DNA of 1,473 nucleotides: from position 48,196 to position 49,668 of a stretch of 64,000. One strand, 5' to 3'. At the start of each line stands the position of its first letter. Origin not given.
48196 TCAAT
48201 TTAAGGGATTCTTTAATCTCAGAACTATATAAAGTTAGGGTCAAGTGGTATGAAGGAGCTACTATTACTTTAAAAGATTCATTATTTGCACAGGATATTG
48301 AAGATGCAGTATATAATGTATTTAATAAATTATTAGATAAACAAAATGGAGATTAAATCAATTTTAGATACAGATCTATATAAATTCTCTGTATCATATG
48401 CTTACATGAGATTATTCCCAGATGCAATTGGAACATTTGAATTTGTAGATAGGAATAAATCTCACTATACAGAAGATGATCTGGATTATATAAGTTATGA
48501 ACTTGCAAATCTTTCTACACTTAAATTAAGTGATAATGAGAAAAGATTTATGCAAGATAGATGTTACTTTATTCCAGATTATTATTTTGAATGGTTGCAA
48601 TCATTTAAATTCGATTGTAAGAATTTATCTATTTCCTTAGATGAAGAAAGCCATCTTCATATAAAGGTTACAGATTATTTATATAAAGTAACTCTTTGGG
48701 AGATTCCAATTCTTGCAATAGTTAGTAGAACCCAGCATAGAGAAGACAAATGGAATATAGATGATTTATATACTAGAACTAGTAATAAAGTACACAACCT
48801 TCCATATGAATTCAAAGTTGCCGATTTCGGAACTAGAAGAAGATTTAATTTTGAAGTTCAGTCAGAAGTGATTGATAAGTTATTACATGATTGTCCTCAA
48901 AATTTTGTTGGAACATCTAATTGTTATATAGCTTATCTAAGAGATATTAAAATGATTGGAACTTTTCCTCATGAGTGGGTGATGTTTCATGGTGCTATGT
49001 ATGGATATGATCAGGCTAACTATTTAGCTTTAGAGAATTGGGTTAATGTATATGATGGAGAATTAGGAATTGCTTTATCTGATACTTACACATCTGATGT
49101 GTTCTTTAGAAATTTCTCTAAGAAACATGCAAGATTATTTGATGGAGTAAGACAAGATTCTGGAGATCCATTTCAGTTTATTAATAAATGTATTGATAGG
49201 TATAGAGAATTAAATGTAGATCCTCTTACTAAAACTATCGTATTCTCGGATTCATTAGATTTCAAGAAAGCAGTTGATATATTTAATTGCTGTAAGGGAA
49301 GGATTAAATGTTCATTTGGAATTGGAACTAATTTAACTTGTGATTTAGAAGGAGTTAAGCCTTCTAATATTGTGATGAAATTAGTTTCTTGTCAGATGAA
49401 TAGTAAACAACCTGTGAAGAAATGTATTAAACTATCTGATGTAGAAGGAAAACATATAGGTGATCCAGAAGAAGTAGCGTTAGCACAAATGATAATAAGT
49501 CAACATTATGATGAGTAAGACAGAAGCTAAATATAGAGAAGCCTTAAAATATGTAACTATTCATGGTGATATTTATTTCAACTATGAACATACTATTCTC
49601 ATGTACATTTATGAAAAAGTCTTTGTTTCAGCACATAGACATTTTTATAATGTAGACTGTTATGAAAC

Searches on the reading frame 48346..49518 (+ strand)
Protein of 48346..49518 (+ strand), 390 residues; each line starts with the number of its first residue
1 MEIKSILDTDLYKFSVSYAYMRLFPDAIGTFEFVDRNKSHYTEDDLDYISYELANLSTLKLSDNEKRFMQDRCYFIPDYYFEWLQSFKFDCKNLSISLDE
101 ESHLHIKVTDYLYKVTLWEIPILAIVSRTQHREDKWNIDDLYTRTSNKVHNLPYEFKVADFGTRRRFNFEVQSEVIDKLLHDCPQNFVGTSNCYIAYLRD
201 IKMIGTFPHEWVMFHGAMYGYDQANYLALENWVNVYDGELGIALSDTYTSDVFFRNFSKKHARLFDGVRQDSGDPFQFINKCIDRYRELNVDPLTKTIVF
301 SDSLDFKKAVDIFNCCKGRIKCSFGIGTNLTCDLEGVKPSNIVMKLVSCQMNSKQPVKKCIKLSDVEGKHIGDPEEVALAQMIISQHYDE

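Call 21: search_protein_families(library=pfam, proteins=[window:48346-49518:+], max_evalue=0.01)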
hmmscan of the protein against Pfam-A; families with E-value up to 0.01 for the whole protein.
window:48346-49518:+ (390 aa): 2 families
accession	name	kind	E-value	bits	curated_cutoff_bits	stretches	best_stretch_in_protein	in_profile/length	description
PF04095.22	NAPRTase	-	8.2e-59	199.7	20.8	1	156-379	1-230/239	Nicotinate phosphoribosyltransferase (NAPRTase) family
PF17767.7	NAPRTase_N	-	6e-28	98.1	32.6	1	7-127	1-125/125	Nicotinate phosphoribosyltransferase (NAPRTase) N-terminal domain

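Call 63: search_protein_families(library=ncbifam, proteins=[window:48346-49518:+], max_evalue=0.001)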
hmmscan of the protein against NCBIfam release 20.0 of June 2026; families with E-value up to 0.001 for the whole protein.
window:48346-49518:+ (390 aa): 7 families
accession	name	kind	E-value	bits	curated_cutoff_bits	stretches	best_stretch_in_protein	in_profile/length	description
NF003704.0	PRK05321.1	subfamily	5.9e-130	433.8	379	1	3-380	10-384/398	nicotinate phosphoribosyltransferase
TIGR01514.1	NAPRTase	equivalog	2.2e-126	422.1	269.55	1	3-380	2-391/399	nicotinate phosphoribosyltransferase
TIGR01513.1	NAPRTase_put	equivalog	6.1e-13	48.5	297.4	1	8-369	3-342/452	nicotinate phosphoribosyltransferase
NF006695.0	PRK09243.1-2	equivalog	7.8e-13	47.9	469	1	4-370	5-354/480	nicotinate phosphoribosyltransferase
NF006696.0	PRK09243.1-3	equivalog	1.5e-11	43.7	503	1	153-351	153-339/451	nicotinate phosphoribosyltransferase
NF009131.0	PRK12484.1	equivalog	3.5e-06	26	330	1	7-351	8-334/455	nicotinate phosphoribosyltransferase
NF006698.0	PRK09243.1-5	equivalog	4.6e-06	25.7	531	1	187-359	187-341/440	nicotinate phosphoribosyltransferase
